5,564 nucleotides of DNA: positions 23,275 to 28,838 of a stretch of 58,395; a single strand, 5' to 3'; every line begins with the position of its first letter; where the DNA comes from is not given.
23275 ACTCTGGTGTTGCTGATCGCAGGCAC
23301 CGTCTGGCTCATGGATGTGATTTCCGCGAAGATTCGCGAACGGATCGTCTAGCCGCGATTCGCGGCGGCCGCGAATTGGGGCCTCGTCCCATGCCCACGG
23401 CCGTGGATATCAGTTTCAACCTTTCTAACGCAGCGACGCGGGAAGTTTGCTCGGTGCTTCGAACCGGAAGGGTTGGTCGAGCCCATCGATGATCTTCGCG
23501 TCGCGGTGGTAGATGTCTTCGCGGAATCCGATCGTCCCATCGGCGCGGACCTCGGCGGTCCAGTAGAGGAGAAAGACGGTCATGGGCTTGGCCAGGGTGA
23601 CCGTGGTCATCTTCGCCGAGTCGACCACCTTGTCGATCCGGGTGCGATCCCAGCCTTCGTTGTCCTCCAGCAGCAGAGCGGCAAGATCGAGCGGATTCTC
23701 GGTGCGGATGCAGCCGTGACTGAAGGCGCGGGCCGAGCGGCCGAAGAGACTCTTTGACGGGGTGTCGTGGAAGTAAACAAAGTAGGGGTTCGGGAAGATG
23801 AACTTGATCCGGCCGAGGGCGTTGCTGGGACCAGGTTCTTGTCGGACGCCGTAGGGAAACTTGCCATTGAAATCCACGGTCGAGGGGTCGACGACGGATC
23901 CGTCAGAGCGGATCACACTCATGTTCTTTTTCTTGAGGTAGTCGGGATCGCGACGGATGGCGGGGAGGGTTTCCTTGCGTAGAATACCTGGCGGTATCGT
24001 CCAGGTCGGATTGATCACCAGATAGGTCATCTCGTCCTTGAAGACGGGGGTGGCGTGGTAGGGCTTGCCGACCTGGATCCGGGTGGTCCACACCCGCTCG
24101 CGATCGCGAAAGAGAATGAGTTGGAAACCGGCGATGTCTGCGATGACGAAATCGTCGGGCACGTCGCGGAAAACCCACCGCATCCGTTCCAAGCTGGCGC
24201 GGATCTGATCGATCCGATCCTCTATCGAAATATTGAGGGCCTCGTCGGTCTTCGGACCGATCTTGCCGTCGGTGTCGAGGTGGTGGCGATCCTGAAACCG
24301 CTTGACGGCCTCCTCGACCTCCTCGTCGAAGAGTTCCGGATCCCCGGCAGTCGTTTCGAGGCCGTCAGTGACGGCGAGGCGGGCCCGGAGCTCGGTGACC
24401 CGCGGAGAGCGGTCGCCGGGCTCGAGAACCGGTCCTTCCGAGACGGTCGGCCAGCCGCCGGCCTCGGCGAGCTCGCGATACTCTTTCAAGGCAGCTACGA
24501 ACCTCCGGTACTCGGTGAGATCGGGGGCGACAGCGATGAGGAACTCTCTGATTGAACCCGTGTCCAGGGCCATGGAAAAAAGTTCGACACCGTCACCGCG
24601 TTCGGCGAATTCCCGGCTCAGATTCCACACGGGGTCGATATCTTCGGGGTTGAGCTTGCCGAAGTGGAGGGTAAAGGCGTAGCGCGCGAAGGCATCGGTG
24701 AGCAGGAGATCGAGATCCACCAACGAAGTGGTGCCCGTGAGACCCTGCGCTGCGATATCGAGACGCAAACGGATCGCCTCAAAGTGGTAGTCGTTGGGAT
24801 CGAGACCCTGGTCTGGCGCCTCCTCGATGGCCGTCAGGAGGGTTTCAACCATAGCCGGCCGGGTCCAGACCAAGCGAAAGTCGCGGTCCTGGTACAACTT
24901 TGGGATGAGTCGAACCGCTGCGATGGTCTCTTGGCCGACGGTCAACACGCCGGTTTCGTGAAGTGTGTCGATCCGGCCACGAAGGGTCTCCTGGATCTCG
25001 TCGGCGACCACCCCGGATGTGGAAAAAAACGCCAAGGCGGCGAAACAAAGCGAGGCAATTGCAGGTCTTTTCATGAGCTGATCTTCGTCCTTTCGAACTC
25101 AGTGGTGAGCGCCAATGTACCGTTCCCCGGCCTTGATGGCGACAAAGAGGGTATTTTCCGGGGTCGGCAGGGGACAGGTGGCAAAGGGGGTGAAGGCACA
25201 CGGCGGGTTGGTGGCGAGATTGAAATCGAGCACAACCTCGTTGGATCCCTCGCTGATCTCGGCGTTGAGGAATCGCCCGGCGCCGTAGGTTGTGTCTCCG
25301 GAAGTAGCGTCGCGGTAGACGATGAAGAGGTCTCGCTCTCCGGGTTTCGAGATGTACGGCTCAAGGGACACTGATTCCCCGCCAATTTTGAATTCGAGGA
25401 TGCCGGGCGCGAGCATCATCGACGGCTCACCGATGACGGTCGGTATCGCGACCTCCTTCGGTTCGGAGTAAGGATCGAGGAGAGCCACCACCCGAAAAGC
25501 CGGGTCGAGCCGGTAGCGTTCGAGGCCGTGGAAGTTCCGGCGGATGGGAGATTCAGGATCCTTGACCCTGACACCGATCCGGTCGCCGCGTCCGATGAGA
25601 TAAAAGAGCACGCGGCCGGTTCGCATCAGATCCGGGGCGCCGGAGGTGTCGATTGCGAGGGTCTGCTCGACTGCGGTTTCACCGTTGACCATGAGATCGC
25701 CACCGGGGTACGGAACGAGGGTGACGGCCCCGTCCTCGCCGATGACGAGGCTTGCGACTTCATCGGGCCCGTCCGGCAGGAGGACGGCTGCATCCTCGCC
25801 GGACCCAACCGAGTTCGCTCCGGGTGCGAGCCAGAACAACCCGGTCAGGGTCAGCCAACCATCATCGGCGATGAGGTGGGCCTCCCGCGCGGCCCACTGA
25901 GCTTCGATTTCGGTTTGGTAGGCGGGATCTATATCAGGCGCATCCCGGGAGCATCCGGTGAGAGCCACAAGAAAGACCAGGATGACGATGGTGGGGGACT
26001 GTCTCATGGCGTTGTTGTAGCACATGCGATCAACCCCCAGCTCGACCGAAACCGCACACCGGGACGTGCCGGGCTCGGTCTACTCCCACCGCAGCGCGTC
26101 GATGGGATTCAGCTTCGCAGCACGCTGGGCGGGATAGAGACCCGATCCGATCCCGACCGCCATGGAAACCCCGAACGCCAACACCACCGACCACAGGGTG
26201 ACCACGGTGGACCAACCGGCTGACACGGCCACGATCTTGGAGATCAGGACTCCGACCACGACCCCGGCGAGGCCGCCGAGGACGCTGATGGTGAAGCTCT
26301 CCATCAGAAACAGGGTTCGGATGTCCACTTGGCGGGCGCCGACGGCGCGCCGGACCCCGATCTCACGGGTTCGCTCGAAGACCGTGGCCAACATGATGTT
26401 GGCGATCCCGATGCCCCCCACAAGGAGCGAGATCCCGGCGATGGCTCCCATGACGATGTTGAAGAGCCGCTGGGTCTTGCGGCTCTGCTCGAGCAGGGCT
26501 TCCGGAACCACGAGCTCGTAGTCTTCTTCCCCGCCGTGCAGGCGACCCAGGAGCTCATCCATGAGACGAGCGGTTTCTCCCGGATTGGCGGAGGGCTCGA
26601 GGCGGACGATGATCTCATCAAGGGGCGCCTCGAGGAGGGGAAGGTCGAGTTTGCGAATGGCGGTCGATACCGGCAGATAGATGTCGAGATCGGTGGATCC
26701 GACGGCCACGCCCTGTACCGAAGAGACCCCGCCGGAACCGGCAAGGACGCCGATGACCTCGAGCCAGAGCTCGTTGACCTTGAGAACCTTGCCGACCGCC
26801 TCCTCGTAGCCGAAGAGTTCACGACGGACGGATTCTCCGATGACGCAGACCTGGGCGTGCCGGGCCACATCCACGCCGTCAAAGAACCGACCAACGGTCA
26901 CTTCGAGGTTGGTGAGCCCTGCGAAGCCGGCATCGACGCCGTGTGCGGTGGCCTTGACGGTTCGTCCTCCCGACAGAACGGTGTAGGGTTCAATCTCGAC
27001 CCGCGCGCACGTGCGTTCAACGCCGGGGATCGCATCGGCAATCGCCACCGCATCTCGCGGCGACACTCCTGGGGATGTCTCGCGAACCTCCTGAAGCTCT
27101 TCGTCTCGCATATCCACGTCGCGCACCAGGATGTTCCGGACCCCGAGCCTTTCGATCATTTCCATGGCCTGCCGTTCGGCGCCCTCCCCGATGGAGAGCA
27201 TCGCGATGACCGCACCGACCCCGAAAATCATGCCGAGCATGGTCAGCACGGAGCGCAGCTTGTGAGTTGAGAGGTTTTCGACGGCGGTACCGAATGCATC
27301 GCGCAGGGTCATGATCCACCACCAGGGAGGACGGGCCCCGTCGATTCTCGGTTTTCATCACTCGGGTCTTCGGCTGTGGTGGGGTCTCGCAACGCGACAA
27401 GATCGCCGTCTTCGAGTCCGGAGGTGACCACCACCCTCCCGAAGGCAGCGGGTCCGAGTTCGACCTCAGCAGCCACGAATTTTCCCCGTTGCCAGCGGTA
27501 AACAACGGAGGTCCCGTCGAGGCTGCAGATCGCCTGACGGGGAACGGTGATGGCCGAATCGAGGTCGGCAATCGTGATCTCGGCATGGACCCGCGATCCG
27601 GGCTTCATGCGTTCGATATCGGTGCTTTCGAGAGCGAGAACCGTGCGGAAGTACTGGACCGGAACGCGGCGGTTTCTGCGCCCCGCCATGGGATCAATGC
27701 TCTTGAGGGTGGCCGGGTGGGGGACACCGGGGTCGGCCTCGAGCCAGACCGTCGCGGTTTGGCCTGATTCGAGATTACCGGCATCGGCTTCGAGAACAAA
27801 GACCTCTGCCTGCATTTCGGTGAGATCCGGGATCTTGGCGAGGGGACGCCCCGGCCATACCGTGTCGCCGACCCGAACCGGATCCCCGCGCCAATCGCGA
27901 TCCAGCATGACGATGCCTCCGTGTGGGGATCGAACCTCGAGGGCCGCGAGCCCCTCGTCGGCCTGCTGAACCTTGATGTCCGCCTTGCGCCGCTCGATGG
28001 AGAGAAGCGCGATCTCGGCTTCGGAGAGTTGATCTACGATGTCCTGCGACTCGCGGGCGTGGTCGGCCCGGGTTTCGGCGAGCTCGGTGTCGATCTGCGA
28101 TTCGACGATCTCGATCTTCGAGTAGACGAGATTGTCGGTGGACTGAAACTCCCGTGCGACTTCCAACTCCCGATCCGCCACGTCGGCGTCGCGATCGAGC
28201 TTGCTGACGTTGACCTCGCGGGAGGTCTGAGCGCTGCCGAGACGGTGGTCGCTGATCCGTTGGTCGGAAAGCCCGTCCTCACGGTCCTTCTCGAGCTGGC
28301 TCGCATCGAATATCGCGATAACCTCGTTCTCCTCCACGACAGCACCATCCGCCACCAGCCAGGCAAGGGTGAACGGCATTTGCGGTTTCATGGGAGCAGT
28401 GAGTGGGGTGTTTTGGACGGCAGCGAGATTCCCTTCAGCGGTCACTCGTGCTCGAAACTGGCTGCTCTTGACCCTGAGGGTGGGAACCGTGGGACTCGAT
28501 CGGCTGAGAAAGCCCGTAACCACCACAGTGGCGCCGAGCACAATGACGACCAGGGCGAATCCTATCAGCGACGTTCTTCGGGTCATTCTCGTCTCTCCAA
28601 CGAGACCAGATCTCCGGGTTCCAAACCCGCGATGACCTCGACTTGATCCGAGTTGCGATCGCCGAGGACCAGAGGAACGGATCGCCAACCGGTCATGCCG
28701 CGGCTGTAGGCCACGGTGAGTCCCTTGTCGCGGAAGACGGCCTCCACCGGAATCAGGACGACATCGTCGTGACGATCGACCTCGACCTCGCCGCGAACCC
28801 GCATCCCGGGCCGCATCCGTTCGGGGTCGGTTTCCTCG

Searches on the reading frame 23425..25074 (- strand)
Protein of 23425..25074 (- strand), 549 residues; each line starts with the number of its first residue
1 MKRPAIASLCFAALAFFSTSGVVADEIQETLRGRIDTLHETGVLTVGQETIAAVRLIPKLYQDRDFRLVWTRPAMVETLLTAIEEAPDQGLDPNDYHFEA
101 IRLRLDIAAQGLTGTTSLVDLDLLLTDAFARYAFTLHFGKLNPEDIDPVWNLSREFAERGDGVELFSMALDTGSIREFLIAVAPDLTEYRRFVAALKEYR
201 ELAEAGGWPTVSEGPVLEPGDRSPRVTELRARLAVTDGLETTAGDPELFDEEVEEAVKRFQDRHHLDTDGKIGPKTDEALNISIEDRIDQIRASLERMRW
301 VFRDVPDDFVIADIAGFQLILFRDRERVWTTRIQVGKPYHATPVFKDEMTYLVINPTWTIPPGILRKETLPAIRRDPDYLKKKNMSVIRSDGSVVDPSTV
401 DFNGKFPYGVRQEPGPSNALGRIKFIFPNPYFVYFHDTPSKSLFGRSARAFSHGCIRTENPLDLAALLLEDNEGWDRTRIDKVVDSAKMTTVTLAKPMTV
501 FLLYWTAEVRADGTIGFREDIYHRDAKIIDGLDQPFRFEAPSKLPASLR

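Call 66: search_protein_families(library=pfam, proteins=[window:23425-25074:-], max_evalue=0.00001)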
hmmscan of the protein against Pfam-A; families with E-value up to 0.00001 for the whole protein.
window:23425-25074:- (549 aa): 3 families
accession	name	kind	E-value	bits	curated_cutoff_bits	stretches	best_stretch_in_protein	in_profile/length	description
PF20142.4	Scaffold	-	2e-28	100.3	24.6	1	57-196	3-139/139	Scaffold domain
PF03734.19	YkuD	-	1.2e-23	84.8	23.4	1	308-469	2-139/146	L,D-transpeptidase catalytic domain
PF01471.23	PG_binding_1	-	1.1e-07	32.3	23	1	223-280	2-57/57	Putative peptidoglycan binding domain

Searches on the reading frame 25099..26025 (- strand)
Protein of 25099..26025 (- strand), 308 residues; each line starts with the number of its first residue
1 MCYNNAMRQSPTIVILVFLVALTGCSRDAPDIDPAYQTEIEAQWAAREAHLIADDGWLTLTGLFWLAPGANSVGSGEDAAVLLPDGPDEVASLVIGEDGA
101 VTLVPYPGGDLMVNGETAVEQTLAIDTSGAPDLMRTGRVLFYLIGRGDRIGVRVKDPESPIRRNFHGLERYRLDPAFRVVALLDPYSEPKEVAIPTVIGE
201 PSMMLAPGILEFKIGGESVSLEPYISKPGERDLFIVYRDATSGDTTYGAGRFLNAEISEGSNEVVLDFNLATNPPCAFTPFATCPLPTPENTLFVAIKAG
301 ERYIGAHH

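Call 66: search_protein_families(library=pfam, proteins=[window:25099-26025:-], max_evalue=0.00001)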
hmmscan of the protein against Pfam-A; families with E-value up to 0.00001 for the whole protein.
window:25099-26025:- (308 aa): 1 family
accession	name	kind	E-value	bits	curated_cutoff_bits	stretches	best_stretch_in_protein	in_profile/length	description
PF07920.16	DUF1684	-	1.9e-43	148.5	25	1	164-302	2-139/139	Protein of unknown function (DUF1684)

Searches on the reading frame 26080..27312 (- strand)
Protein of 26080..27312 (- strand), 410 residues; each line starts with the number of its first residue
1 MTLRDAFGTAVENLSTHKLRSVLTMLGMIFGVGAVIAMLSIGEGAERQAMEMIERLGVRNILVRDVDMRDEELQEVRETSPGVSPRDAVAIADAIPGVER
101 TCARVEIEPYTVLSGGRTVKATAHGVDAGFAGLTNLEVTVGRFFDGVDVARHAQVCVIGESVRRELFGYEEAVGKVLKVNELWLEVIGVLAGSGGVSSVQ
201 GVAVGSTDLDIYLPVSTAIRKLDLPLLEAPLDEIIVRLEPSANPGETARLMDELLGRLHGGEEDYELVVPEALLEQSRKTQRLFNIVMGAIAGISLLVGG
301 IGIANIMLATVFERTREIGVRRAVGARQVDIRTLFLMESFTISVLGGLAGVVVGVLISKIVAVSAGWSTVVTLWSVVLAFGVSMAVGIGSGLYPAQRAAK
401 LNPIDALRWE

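Call 66: search_protein_families(library=pfam, proteins=[window:26080-27312:-], max_evalue=0.00001)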
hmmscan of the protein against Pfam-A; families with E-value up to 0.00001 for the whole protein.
window:26080-27312:- (410 aa): 2 families
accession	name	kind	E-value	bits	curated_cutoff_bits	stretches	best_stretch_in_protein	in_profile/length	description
PF12704.14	MacB_PCD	-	4.1e-37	128.9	27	1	21-252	1-205/207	MacB-like periplasmic core domain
PF02687.27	FtsX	-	1.4e-20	74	25.5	1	290-403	2-120/120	FtsX-like permease C-terminal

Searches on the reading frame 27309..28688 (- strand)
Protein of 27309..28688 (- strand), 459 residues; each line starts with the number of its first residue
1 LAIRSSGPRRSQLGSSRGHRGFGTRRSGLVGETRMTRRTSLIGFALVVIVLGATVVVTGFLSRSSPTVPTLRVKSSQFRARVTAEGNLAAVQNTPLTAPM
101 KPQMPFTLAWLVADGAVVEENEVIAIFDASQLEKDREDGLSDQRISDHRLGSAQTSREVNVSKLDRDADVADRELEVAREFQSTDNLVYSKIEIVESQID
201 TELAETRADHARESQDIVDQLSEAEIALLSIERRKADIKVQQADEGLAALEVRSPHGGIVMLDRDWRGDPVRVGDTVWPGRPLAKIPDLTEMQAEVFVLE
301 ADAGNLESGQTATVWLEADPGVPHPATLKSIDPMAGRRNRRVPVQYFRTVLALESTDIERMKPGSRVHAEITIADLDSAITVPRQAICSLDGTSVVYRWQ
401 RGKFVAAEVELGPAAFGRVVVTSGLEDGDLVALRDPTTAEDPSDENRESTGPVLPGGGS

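Call 66: search_protein_families(library=pfam, proteins=[window:27309-28688:-], max_evalue=0.00001)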
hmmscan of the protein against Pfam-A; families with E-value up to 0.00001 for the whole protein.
window:27309-28688:- (459 aa): 2 families
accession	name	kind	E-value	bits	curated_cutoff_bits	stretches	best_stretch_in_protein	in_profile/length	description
PF13437.12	HlyD_3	-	1.7e-12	48.4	22.2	1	252-345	2-90/106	HlyD family secretion protein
PF16576.10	HlyD_D23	-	3.6e-10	39.9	30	1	193-344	55-197/214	Barrel-sandwich domain of CusB or HlyD membrane-fusion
